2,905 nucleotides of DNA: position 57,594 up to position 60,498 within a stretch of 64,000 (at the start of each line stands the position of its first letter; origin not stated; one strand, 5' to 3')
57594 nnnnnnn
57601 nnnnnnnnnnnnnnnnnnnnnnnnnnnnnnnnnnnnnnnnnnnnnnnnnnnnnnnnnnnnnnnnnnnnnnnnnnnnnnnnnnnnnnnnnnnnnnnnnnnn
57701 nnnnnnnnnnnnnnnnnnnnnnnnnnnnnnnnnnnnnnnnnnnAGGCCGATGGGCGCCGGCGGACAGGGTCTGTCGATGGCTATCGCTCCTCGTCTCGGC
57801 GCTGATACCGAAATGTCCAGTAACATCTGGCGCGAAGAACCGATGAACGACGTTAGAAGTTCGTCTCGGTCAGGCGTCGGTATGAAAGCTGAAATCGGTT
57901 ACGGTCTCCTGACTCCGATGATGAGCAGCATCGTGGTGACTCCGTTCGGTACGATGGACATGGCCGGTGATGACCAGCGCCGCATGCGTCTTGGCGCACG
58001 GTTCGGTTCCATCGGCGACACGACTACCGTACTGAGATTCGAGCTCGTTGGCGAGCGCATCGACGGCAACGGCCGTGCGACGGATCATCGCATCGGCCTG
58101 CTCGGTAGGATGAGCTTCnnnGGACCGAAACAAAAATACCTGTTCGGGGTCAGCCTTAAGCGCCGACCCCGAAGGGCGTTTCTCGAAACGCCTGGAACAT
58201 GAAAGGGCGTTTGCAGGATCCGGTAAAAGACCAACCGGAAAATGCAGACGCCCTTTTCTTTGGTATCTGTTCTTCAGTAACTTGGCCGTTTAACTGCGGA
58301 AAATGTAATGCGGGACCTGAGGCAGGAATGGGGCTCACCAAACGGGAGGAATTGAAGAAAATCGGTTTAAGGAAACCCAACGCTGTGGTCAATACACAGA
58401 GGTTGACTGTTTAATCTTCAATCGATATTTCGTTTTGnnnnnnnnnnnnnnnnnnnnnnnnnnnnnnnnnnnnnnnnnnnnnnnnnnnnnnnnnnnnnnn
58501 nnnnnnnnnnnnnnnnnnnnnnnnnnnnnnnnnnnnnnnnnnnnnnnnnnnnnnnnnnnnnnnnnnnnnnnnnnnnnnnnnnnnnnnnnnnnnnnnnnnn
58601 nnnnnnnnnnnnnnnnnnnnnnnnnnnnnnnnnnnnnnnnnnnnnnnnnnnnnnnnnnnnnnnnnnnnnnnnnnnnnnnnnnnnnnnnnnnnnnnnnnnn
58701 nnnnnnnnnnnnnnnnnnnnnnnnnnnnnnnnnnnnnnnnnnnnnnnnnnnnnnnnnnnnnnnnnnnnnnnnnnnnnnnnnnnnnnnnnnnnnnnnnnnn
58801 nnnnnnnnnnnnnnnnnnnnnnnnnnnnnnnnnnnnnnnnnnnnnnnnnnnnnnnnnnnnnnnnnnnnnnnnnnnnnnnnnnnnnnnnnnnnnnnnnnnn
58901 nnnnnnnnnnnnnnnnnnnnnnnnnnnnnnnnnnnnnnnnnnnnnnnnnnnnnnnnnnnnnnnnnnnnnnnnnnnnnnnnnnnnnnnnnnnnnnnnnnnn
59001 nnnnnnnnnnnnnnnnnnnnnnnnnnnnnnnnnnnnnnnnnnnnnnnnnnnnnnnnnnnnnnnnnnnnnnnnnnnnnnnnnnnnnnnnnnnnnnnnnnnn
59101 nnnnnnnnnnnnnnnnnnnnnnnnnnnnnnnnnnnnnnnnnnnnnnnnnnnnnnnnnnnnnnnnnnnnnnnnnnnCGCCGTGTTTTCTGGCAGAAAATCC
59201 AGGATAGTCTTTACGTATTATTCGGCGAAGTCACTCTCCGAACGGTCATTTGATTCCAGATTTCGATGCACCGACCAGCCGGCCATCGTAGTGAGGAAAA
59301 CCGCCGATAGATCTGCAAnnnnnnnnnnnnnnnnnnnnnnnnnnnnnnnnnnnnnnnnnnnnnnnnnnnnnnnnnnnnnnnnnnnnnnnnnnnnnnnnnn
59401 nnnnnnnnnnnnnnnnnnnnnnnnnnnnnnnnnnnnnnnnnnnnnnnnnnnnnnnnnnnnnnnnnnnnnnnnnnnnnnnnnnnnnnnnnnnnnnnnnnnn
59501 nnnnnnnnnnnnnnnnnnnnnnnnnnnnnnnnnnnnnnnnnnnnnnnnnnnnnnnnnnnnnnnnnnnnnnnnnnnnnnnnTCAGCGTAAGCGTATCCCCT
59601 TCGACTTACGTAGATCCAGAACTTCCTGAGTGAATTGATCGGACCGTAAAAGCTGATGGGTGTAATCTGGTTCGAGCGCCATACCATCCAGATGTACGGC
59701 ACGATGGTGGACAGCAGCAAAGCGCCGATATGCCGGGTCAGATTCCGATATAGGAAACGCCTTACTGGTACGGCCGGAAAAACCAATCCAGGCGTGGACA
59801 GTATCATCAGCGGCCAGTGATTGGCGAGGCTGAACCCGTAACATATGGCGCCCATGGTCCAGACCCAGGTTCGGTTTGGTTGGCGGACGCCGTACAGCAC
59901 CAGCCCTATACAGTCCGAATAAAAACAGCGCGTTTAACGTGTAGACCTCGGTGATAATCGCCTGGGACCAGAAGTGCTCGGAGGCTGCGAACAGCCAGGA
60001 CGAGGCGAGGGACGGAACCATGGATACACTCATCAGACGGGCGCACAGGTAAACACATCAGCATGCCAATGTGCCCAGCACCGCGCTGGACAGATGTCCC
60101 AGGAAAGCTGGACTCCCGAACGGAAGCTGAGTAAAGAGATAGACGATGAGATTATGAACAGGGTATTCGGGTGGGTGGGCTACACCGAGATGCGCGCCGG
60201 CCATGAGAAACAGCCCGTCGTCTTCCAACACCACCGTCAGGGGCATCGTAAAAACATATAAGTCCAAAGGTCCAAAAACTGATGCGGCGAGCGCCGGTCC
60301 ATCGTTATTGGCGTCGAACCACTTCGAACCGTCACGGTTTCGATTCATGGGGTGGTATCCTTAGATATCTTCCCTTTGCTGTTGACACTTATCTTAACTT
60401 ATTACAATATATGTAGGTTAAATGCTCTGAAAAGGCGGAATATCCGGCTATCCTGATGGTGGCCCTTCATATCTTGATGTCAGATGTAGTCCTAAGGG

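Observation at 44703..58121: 12.8-kb lower-GC gene for a Calx-beta giant protein with autotransporter-like C-terminal barrel, preceded by a 620-bp AT-rich leader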

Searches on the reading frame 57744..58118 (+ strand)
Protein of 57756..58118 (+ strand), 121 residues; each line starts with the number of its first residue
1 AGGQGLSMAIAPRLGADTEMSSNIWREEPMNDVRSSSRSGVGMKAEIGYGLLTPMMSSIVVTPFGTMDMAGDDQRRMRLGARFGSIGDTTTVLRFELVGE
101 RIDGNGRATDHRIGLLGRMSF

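Call 74: search_protein_families(library=pfam, proteins=[window:57756-58118:+], max_evalue=10)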
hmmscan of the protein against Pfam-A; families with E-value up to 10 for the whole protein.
window:57756-58118:+ (121 aa): 0 families

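Call 110: search_protein_representatives(alignment_id=A7)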
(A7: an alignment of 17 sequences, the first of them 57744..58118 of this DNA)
Query: 17 sequences, 123 profile positions. Proteins with E-value up to 0.001 (for the whole library): 4011; up to 1e-10: 1555; up to 1e-30: 27. The best 150 are listed.
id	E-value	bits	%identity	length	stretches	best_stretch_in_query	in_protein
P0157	2.3e-43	163.4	-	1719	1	2-123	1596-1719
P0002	5.3e-43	162.2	-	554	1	2-123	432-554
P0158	1.8e-42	160.5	-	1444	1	2-123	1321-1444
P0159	5.9e-41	155.6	-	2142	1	1-123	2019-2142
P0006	2.0e-40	153.9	-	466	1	1-123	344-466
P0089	9.0e-39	148.6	-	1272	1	2-123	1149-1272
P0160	7.2e-38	145.6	-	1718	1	1-123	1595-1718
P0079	1.6e-37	144.5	-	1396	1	1-123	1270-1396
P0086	2.5e-37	143.9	-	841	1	2-123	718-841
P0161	2.9e-35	137.2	-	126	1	2-123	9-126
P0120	4.9e-35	136.5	-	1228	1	2-123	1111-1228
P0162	2.9e-34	134.0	-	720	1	1-123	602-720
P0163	1.2e-32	128.8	-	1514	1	2-123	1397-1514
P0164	1.3e-32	128.7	-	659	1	1-123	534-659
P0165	1.5e-32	128.5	-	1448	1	2-123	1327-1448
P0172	3.3e-31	124.1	-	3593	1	2-123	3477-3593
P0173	4.9e-31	123.6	-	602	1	2-123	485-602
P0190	2.3e-29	118.2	-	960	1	2-123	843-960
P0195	5.2e-29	117.0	-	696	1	2-123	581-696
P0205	1.8e-28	115.3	-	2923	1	2-123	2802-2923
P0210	4.9e-28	113.9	-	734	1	1-123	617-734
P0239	5.7e-26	107.2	-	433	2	1-123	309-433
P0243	1.0e-25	106.4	-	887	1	2-123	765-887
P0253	8.0e-25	103.5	-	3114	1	2-121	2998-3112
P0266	2.2e-24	102.1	-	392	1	2-123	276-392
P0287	9.3e-23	96.9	-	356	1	2-123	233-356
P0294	4.0e-22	94.8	-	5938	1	2-123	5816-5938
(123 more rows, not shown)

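Call 111: search_protein_families(library=pfam, proteins=[P0239, P0266, P0287, P0173, P0164, P0195, P0210, P0243, P0190, P0172], max_evalue=0.01)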
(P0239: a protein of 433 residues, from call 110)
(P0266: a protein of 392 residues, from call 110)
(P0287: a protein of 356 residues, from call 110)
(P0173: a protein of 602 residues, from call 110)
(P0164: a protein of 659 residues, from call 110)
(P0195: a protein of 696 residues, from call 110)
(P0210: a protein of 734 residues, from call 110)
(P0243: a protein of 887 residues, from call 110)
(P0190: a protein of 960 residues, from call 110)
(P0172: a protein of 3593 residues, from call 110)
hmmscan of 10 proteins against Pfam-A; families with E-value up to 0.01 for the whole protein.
P0239 (433 aa): 1 family
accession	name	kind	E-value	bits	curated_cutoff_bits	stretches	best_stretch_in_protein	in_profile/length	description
PF03797.25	Autotransporter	-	5.8e-14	52.9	26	1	66-269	2-215/255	Autotransporter beta-domain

P0266 (392 aa): 0 families

P0287 (356 aa): 0 families

P0173 (602 aa): 1 family
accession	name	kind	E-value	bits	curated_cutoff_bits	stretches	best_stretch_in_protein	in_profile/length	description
PF03797.25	Autotransporter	-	5.4e-10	39.9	26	1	241-435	1-204/255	Autotransporter beta-domain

P0164 (659 aa): 1 family
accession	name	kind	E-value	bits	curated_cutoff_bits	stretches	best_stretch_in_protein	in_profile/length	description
PF03797.25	Autotransporter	-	9.2e-13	49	26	1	287-488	1-209/255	Autotransporter beta-domain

P0195 (696 aa): 2 families
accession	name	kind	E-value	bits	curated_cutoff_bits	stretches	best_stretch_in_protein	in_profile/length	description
PF03797.25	Autotransporter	-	1.7e-12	48.1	26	1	341-535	1-210/255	Autotransporter beta-domain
PF00041.27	fn3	-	1.4e-05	25.6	25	0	49-126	10-82/84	Fibronectin type III domain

P0210 (734 aa): 1 family
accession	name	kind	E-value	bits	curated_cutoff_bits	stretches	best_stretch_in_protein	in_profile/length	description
PF13753.12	SWM_repeat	-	1.6e-09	38.3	27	1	146-228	6-85/86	Putative flagellar system-associated repeat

P0243 (887 aa): 4 families
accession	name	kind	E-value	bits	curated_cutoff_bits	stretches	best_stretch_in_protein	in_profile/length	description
PF00041.27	fn3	-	1e-21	77.4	25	2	302-384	3-73/84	Fibronectin type III domain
PF16656.11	Pur_ac_phosph_N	-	3.9e-05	24.6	30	1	313-384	14-86/93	Purple acid Phosphatase, N-terminal domain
PF07495.19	Y_Y_Y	-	0.0049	17.2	26.6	0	243-277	28-57/65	Y_Y_Y domain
PF25059.1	FN3_DSCAM-DSCAML_C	-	0.0096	16.7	39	0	324-383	15-68/89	DSCAM/DSCAML C-terminal Fn3-like domain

P0190 (960 aa): 3 families
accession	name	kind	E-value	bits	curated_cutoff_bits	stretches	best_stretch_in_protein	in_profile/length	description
PF16709.11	SCAB-Ig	-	1.2e-13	51.4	27.6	1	212-266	25-79/98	Ig domain of plant-specific actin-binding protein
PF03797.25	Autotransporter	-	1.5e-12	48.3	26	1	600-793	1-204/255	Autotransporter beta-domain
PF23197.1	IG_AIR9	-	6.9e-11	42.3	27.5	1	186-251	7-68/87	AIR9 A9 domain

P0172 (3593 aa): 15 families
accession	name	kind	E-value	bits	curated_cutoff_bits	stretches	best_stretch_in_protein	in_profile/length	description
PF00041.27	fn3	-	4e-126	411.9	25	12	2806-2902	2-80/84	Fibronectin type III domain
PF13205.12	Big_5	-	9.3e-59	197.1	23.6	8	1352-1453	1-93/105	Bacterial Ig-like domain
PF25059.1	FN3_DSCAM-DSCAML_C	-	5.9e-43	145.6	39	1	2822-2897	12-71/89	DSCAM/DSCAML C-terminal Fn3-like domain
PF12733.13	Cadherin-like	-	1.5e-37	128.4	24.2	3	1916-1998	10-88/89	Cadherin-like beta sandwich domain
PF16656.11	Pur_ac_phosph_N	-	8.6e-30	103.6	30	1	1802-1876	14-84/93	Purple acid Phosphatase, N-terminal domain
PF04234.18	CopC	-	4.1e-19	69.8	23.3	0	289-384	8-87/92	CopC domain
PF22188.2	Phage_spike_P1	-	1.7e-06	28.4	27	0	1129-1179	69-116/152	Phage PM2 spike protein P1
PF16383.10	DUF4992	-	8.2e-06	26.1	29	0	67-98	56-87/183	Domain of unknown function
PF01108.23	Tissue_fac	-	9e-06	25.9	27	0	42-139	2-100/107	Tissue factor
PF03607.23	DCX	-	2.8e-05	24.6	22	0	1418-1444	34-56/60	Doublecortin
PF25788.1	Ig_Rha78A_N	-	5.3e-05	23.9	27.4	0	2132-2217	22-98/105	Rha78A-like, N-terminal immunoglobulin domain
PF09136.16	Glucodextran_B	-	0.00027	21.2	27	1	1935-1998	19-81/83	Glucodextranase, domain B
PF23608.1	Ig_ILCR1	-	0.00033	21.1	27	0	666-693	61-88/114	ILCR1 Ig-like domain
PF09294.16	Interfer-bind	-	0.0006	20.5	21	0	638-707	32-101/104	Interferon-alpha/beta receptor, fibronectin type III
PF05592.18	Bac_rhamnosid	-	0.0047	17.3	22.2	0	1026-1062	27-63/102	Bacterial alpha-L-rhamnosidase concanavalin-like domain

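Call 116: list_cluster_members(proteins=[P0157, P0159, P0172, P0294, P0205, P0253, P0239, P0190, P0164, P0210])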
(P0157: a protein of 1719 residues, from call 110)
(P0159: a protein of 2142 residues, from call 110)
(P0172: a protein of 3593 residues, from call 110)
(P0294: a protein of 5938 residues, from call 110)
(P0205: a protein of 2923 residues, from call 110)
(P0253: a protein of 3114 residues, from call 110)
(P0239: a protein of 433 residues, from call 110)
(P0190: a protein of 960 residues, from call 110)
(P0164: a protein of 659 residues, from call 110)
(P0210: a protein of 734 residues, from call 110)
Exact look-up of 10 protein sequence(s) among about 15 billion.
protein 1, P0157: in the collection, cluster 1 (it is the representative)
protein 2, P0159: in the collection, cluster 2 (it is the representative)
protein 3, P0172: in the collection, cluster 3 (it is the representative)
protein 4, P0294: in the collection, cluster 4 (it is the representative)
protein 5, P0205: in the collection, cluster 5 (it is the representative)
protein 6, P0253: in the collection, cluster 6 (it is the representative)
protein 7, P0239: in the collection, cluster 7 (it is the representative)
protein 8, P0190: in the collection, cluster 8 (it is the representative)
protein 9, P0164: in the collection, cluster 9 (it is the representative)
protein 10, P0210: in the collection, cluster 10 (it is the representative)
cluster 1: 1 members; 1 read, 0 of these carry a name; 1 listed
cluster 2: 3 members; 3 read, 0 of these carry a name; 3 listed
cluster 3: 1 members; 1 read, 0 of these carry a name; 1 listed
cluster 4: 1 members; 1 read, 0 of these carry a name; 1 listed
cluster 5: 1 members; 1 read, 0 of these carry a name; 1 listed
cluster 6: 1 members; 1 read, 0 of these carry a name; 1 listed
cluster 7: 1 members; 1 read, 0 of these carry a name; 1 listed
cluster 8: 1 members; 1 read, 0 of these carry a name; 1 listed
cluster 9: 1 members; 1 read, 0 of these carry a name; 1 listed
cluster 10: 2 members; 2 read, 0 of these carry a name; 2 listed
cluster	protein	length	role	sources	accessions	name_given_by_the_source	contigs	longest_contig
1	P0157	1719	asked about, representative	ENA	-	-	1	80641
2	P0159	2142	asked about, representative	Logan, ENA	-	-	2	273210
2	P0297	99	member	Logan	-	-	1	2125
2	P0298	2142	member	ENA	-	-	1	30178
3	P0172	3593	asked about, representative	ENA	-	-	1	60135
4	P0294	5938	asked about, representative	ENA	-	-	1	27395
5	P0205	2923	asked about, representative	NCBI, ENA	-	-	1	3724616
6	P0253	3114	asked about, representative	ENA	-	-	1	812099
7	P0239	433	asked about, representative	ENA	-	-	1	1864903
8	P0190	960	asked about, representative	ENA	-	-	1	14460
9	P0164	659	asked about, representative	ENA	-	-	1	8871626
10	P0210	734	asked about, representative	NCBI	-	-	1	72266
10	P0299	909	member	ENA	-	-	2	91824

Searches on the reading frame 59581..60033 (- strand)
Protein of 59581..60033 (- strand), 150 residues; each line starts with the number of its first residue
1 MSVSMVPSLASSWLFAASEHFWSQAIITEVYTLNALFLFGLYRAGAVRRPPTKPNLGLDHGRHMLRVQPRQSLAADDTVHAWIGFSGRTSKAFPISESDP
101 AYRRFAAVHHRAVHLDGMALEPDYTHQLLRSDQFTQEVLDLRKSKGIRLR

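Call 84: search_protein_families(library=pfam, proteins=[window:59581-60033:-], max_evalue=0.1)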
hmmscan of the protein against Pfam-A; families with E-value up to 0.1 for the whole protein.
window:59581-60033:- (150 aa): 1 family
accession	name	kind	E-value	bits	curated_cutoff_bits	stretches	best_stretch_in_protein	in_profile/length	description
PF11028.14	TMEM260-like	-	0.00042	20.6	24.2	1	4-38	85-119/179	Protein O-mannosyl-transferase TMEM260-like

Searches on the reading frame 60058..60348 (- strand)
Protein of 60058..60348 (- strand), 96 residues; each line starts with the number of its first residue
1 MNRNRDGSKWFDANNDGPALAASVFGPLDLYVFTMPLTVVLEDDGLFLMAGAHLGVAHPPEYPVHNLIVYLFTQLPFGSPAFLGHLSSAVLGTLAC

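Call 84: search_protein_families(library=pfam, proteins=[window:60058-60348:-], max_evalue=0.1)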
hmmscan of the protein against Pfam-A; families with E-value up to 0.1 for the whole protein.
window:60058-60348:- (96 aa): 1 family
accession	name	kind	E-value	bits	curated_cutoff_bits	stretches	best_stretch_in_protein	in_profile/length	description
PF11028.14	TMEM260-like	-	2.3e-06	27.9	24.2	1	44-96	2-56/179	Protein O-mannosyl-transferase TMEM260-like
